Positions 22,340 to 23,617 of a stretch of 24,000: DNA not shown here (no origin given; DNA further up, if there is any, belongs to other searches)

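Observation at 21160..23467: TackOD1-like multi-zinc-ribbon protein translationally overlapped with a processive GT2 polysaccharide synthase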

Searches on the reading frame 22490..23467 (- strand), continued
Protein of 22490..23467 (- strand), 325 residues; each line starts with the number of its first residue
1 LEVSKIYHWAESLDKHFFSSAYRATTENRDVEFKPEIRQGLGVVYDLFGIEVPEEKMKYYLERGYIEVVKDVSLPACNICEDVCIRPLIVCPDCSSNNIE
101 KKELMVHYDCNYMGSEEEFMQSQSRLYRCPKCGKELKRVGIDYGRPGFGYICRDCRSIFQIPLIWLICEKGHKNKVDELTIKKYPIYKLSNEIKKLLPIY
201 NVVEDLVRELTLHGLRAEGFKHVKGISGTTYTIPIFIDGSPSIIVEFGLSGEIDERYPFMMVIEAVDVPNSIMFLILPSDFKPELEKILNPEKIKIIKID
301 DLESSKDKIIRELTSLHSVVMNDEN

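Call 31: fold_search(model_id=the predicted structure, library=pdb)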
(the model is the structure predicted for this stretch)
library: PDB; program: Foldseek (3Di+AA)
matches with E <= 10: 472; with E <= 0.001: 0
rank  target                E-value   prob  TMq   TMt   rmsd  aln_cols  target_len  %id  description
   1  1y88                  1.1e-03  1.00  0.26  0.43   3.3       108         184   15  Crystal Structure of Protein of Unknown Function AF1548 (released 2004-12-21)
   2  9nl2_A                1.7e-03  0.99  0.21  0.07  11.4       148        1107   14  Structure of R2 retrotransposon protein from Platysternon megacephalum initiating target-primed reverse transcription (released 2025-06-18)
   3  2vld_A                1.8e-03  0.38  0.17  0.21  18.0       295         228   12  crystal structure of a repair endonuclease from Pyrococcus abyssi (released 2009-05-19)
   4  2vld_B                2.8e-03  0.41  0.17  0.23  17.7       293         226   10  crystal structure of a repair endonuclease from Pyrococcus abyssi (released 2009-05-19)
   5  9u49_A                5.5e-03  1.00  0.30  0.25   7.4       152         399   13  crystal structure of Cdn1 in complex with cA4 (released 2026-02-04)
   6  8z4i_A                5.8e-03  1.00  0.28  0.24   6.3       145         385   12  crystal structure of Cdn1 in complex with cA3 (released 2026-02-04)
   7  2okf_A                9.5e-03  0.99  0.24  0.51   4.4       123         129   17  CRYSTAL STRUCTURE OF A FDXN ELEMENT EXCISION CONTROLLING FACTOR PROTEIN (AVA_3312) FROM ANABAENA VARIABILIS AT 1.60 A  (released 2007-01-30)
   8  9dou_A                9.5e-03  0.91  0.20  0.09   8.5       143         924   10  Taeniopygia guttata R2 retrotransposon (R2Tg) initiating target-primed reverse transcription (released 2025-05-21)
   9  9nl3_A                1.8e-02  0.92  0.21  0.08   8.1       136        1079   10  Structure of R2 retrotransposon protein from Taeniopygia guttata initiating target-primed reverse transcription (released 2025-06-18)
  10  8gy8_A                1.8e-02  0.80  0.22  0.20  14.0       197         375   10  The structure of Bax1 from Pyrococcus furiosus (released 2023-09-27)
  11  2inb                  2.3e-02  0.97  0.24  0.51   4.2       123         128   18  Crystal structure of an XisH family protein (ZP_00107633.1) from Nostoc punctiforme PCC 73102 at 1.60 A resolution (released 2006-10-24)
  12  1xmx                  2.3e-02  0.97  0.26  0.23   6.5       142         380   12  Crystal structure of protein VC1899 from Vibrio cholerae (released 2004-11-16)
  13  8gh6_A                2.8e-02  0.95  0.18  0.07   6.5       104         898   10  Bombyx mori R2 retrotransposon initiating target-primed reverse transcription (released 2023-04-05)
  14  7bdv_A                3.2e-02  0.98  0.29  0.27   5.5       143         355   10  Structure of Can2 from Sulfobacillus thermosulfidooxidans in complex with cyclic tetra-adenylate (cA4) (released 2021-03-03)
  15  8z4i_B                4.0e-02  0.97  0.29  0.25   4.7       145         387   13  crystal structure of Cdn1 in complex with cA3 (released 2026-02-04)
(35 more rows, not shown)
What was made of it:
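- The C-terminal domain has a nuclease fold (call 31).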

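Call 46: search_protein_representatives(alignment_id=A1)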
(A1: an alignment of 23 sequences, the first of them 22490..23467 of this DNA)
Query: 23 sequences, 321 profile positions. Proteins with E-value up to 0.001 (for the whole library): 1997; up to 1e-10: 1482; up to 1e-30: 60. The best 150 are listed.
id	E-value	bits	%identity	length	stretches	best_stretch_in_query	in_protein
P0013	4.7e-147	505.5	-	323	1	5-318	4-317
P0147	5.3e-96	337.8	-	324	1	20-316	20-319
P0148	4.5e-95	334.7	-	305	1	17-316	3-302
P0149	4.3e-86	305.2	-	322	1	6-318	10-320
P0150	4.5e-86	305.1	-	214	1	104-315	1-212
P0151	1.3e-85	303.7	-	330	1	16-317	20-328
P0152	3.1e-85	302.4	-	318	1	22-315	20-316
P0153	2.0e-84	299.7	-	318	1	15-316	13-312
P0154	2.0e-83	296.4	-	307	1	21-316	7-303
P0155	4.6e-83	295.2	-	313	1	20-316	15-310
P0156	2.5e-81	289.6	-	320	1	25-316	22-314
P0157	1.9e-75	270.2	-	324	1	26-314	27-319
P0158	5.2e-75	268.8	-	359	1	21-313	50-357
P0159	8.2e-72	258.3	-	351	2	11-276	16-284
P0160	1.1e-71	257.9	-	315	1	32-313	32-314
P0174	9.1e-38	146.4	-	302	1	23-315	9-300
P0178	6.4e-35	137.1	-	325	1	18-318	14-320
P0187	6.0e-33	130.6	-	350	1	15-318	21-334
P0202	5.2e-31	124.2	-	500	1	8-315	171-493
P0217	3.3e-29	118.3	-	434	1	85-309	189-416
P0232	2.0e-28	115.7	-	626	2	83-303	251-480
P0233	2.2e-28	115.6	-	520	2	87-302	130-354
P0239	5.2e-28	114.3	-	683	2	80-243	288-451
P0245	1.1e-27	113.3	-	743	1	21-288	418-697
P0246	1.2e-27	113.1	-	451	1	7-310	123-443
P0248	1.5e-27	112.8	-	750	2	83-302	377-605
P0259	3.0e-27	111.8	-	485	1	25-190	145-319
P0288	7.2e-26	107.3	-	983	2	80-309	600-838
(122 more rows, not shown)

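Call 47: search_protein_families(library=pfam, proteins=[P0202, P0232, P0233, P0239, P0245, P0248, P0288, P0217, P0246, P0259], max_evalue=0.001)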
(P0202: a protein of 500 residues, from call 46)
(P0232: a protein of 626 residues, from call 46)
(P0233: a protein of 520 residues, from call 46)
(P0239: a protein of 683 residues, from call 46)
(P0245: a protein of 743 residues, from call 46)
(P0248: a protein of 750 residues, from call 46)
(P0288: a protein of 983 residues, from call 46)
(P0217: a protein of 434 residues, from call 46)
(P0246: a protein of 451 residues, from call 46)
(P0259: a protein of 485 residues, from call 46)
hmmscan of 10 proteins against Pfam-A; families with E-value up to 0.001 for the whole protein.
P0202 (500 aa): 5 families
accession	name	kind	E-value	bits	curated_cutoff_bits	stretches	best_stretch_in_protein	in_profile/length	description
PF18551.6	TackOD1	-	3.4e-38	131.5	32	1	180-358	10-187/188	Thaumarchaeal output domain 1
PF14520.12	HHH_5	-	1.5e-06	29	27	0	24-54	3-33/57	Helix-hairpin-helix domain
PF12773.13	DZR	-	1.5e-05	25.5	27.3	0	290-341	7-45/45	Double zinc ribbon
PF04471.18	Mrr_cat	-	9e-05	23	21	1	407-482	35-114/115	Restriction endonuclease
PF23455.1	DUF7129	-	0.00025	21.2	30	0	312-342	5-35/45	Domain of unknown function (DUF7129)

P0232 (626 aa): 4 families
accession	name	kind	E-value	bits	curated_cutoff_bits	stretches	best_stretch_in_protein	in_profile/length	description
PF18551.6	TackOD1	-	2.4e-32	112.4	32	1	175-355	7-188/188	Thaumarchaeal output domain 1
PF00072.30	Response_reg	-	2.4e-12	47.4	30.2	1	23-112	20-110/111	Response regulator receiver domain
PF04471.18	Mrr_cat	-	2e-09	38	21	0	516-616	12-106/115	Restriction endonuclease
PF22722.2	NA-iREase1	-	0.00013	22.3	27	0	517-610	5-90/106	NACHT-associated inactive Restriction Endonuclease 1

P0233 (520 aa): 4 families
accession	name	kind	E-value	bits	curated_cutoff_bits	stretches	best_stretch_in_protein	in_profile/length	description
PF18551.6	TackOD1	-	2.4e-37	128.8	32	1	52-230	9-188/188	Thaumarchaeal output domain 1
PF04471.18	Mrr_cat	-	3.3e-13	50.2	21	1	392-500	12-114/115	Restriction endonuclease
PF22722.2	NA-iREase1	-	7.6e-05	23.1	27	0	392-498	4-105/106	NACHT-associated inactive Restriction Endonuclease 1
PF25206.1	DUF7836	-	0.00068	19.9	26.7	0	168-198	9-39/59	Domain of unknown function (DUF7836)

P0239 (683 aa): 2 families
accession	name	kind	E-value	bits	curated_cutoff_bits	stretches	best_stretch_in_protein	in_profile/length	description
PF18551.6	TackOD1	-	1.1e-31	110.3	32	1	217-395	9-188/188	Thaumarchaeal output domain 1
PF04471.18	Mrr_cat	-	1.4e-10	41.7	21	1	559-663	15-114/115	Restriction endonuclease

P0245 (743 aa): 3 families
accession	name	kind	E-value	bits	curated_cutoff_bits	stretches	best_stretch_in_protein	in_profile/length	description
PF18551.6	TackOD1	-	5.2e-41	140.7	32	1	418-596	14-187/188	Thaumarchaeal output domain 1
PF03721.20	UDPG_MGDP_dh_N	-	1.6e-13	51.1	27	1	22-162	3-150/187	UDP-glucose/GDP-mannose dehydrogenase family, NAD binding domain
PF00984.24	UDPG_MGDP_dh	-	2.6e-07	31.1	25.4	1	200-241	1-42/94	UDP-glucose/GDP-mannose dehydrogenase family, central domain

P0248 (750 aa): 6 families
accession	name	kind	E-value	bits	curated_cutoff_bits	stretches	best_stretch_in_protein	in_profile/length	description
PF18551.6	TackOD1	-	7.9e-34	117.3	32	1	303-480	9-187/188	Thaumarchaeal output domain 1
PF00072.30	Response_reg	-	6e-16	59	30.2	1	4-113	1-111/111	Response regulator receiver domain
PF04471.18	Mrr_cat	-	2.4e-12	47.4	21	1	639-745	14-114/115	Restriction endonuclease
PF12773.13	DZR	-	7.3e-07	29.7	27.3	1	229-251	1-23/45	Double zinc ribbon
PF13240.11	Zn_Ribbon_1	-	1.6e-05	25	25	1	229-250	2-23/23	zinc-ribbon domain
PF13248.11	Zn_ribbon_3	-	0.00044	20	27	0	227-250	3-26/26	zinc-ribbon domain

P0288 (983 aa): 3 families
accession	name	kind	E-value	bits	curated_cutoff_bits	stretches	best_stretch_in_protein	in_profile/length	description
PF18551.6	TackOD1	-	3.1e-31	108.8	32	1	531-699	11-180/188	Thaumarchaeal output domain 1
PF00072.30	Response_reg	-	1e-12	48.6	30.2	1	4-112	1-110/111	Response regulator receiver domain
PF04471.18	Mrr_cat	-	1.3e-06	28.9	21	1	876-977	13-108/115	Restriction endonuclease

P0217 (434 aa): 1 family
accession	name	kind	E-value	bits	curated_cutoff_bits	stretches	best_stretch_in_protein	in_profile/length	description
PF18551.6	TackOD1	-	7.5e-23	81.5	32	1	110-291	7-188/188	Thaumarchaeal output domain 1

P0246 (451 aa): 1 family
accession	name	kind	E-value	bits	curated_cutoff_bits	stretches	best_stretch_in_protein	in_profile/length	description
PF18551.6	TackOD1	-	1.1e-23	84.2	32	1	129-306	6-180/188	Thaumarchaeal output domain 1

P0259 (485 aa): 3 families
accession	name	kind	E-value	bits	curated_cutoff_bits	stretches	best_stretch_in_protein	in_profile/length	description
PF18551.6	TackOD1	-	1.7e-47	161.8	32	1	135-317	9-188/188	Thaumarchaeal output domain 1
PF00072.30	Response_reg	-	1.2e-20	74.2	30.2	1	7-115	2-110/111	Response regulator receiver domain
PF01155.25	HypA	-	0.00074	20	28.9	0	198-228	68-100/112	Hydrogenase/urease nickel incorporation, metallochaperone, hypA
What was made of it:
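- One family member is fused to a UDP-glucose/GDP-mannose dehydrogenase (call 47).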

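Call 52: find_encoding_contigs(protein=P0245, flank=6000, max_places=2)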
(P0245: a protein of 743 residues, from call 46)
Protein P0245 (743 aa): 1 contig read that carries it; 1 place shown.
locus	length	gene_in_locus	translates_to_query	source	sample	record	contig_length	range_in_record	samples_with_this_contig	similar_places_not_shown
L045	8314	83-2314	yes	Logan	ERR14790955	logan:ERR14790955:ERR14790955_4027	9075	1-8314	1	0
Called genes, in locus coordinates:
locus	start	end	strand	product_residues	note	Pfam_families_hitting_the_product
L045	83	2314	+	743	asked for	PF03721:UDPG_MGDP_dh_N, PF00984:UDPG_MGDP_dh (faint), PF18551:TackOD1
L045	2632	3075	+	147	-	PF01402:RHH_1 (faint)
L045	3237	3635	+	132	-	PF00903:Glyoxalase, PF13468:Glyoxalase_3, PF13669:Glyoxalase_4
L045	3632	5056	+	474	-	-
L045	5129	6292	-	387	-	PF12704:MacB_PCD, PF02687:FtsX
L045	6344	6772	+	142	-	PF01597:GCV_H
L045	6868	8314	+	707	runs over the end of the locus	PF03169:OPT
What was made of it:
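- Tried and rejected: A UDP-sugar dehydrogenase fusion did turn up (P0245), but its neighbourhood was uninformative (call 52).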

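Call 53: find_encoding_contigs(protein=P0174, flank=5000, max_places=2)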
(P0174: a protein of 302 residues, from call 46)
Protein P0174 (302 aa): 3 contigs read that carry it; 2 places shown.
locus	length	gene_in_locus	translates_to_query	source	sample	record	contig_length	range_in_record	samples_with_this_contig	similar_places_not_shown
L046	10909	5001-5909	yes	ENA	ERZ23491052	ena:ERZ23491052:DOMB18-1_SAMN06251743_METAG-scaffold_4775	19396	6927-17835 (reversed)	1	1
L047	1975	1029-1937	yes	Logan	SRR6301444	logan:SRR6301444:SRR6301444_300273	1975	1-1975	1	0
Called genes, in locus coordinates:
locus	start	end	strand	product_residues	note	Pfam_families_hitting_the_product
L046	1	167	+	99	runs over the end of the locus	PF12802:MarR_2, PF01978:TrmB (weak), PF09339:HTH_IclR (weak), PF13412:HTH_24, PF04703:FaeA (weak), PF08221:HTH_9 (weak)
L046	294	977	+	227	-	PF13545:HTH_Crp_2 (weak), PF01047:MarR (weak), PF12802:MarR_2 (weak), PF01982:CTP-dep_RFKase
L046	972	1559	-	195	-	PF00596:Aldolase_II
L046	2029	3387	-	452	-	PF01266:DAO (faint), PF01494:FAD_binding_3 (faint), PF04820:Trp_halogenase (faint), PF05834:Lycopene_cycl (faint), PF12831:FAD_oxidored (faint), PF13450:NAD_binding_8 (faint), PF22578:GGR_cat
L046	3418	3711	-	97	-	PF02680:DUF211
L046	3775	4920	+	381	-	PF04412:AcnX, PF28403:AcnX_2nd, PF28406:AcnX_3rd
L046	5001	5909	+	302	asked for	PF18551:TackOD1, PF13248:Zn_ribbon_3 (faint)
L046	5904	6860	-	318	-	PF00482:T2SSF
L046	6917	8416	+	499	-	PF00437:T2SSE, PF13476:AAA_23 (weak), PF27713:UCP018868, PF00005:ABC_tran (weak), PF13191:AAA_16 (weak), PF13555:AAA_29 (faint)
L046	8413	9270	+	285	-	PF00482:T2SSF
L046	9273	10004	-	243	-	PF01865:PhoU_div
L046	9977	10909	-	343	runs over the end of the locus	PF01384:PHO4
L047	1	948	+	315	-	?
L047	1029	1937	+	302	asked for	PF18551:TackOD1, PF13248:Zn_ribbon_3 (faint)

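Call 54: find_encoding_contigs(protein=P0178, flank=5000, max_places=2)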
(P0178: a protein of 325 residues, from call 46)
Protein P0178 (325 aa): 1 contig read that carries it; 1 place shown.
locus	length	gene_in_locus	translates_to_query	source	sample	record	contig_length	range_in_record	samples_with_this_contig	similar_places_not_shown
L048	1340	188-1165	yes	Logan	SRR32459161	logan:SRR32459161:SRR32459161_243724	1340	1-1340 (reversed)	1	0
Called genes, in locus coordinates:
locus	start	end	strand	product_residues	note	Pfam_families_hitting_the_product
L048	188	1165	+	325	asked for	PF18551:TackOD1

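Call 55: find_encoding_contigs(protein=P0187, flank=5000, max_places=2)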
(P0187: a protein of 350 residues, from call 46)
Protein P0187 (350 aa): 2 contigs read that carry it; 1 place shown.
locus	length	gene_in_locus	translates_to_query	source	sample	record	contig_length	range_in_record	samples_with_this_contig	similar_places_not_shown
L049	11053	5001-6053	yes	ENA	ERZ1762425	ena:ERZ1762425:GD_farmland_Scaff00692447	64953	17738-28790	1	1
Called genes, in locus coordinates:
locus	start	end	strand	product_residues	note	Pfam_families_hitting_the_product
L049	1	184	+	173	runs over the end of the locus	PF00072:Response_reg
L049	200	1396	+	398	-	PF00989:PAS, PF13426:PAS_9 (weak), PF00512:HisKA, PF02518:HATPase_c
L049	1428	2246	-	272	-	PF01522:Polysacc_deac_1, PF10096:DUF2334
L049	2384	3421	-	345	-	PF00091:Tubulin, PF12327:FtsZ_C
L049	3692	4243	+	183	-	PF00072:Response_reg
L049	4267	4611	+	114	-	-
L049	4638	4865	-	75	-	-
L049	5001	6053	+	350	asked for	PF18551:TackOD1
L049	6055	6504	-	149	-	-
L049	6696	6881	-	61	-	-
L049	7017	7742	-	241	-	PF13412:HTH_24 (weak)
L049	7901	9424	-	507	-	PF13506:Glyco_transf_21, PF13641:Glyco_tranf_2_3, PF00535:Glycos_transf_2, PF10111:Glyco_tranf_2_2 (weak), PF01644:Chitin_synth_1 (weak), PF03142:Chitin_synth_2, PF13632:Glyco_trans_2_3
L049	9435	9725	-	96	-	-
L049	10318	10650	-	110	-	-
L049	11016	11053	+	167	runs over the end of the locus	PF07790:Pilin_N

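Call 70: search_protein_families(library=pfam, proteins=[L037:1433-2386:+, L037:2383-3717:+, L037:4908-5876:+, L037:5877-7217:+, L037:3842-4474:-, L043:3940-4728:+, L043:583-2730:+], max_evalue=0.001)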
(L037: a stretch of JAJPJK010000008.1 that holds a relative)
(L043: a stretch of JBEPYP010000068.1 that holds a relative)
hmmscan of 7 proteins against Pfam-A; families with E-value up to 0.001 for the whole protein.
L037:1433-2386:+ (317 aa): 3 families
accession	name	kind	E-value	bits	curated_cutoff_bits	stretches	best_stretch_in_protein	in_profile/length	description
PF18551.6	TackOD1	-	1.2e-33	116.7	32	1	50-177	52-179/188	Thaumarchaeal output domain 1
PF09723.15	Zn_ribbon_8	-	6.8e-05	23.2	34.4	0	106-134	10-40/41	Zinc ribbon domain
PF25206.1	DUF7836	-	0.00032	20.9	26.7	0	121-152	7-38/59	Domain of unknown function (DUF7836)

L037:2383-3717:+ (444 aa): 3 families
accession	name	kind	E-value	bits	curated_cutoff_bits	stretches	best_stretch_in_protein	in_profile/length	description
PF13641.12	Glyco_tranf_2_3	-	1.9e-26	93.9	27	1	67-292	1-230/230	Glycosyltransferase like family 2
PF13632.12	Glyco_trans_2_3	-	2.9e-19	70.1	27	1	153-346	2-191/198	Glycosyl transferase family group 2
PF00535.33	Glycos_transf_2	-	2e-12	47.8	23.3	1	70-202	1-131/168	Glycosyl transferase family 2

L037:4908-5876:+ (322 aa): 2 families
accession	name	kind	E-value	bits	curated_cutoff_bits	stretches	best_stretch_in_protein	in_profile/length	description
PF18551.6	TackOD1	-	1.6e-31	109.8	32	1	56-189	53-187/188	Thaumarchaeal output domain 1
PF12773.13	DZR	-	0.0007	20.1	27.3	0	128-161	13-35/45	Double zinc ribbon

L037:5877-7217:+ (446 aa): 3 families
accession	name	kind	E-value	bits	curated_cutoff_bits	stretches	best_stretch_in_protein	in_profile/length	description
PF13641.12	Glyco_tranf_2_3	-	2.2e-25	90.5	27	1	67-292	1-230/230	Glycosyltransferase like family 2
PF13632.12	Glyco_trans_2_3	-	5.8e-18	65.9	27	1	153-344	2-194/198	Glycosyl transferase family group 2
PF00535.33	Glycos_transf_2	-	2.7e-13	50.6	23.3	1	70-201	1-130/168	Glycosyl transferase family 2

L037:3842-4474:- (210 aa): 1 family
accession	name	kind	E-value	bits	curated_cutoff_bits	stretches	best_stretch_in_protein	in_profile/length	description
PF03070.21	TENA_THI-4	-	2.8e-13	50.6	22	1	13-207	3-209/210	TENA/THI-4/PQQC family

L043:3940-4728:+ (262 aa): 1 family
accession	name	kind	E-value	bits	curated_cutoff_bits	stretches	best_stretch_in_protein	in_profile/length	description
PF00268.27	Ribonuc_red_sm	-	7.1e-16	58.8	33.6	1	2-219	5-229/281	Ribonucleotide reductase, small chain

L043:583-2730:+ (715 aa): 1 family
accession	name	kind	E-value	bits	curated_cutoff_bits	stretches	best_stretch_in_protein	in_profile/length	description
PF09286.16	Pro-kuma_activ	-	2e-06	28.5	23.5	1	46-169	9-142/143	Pro-kumamolisin, activation domain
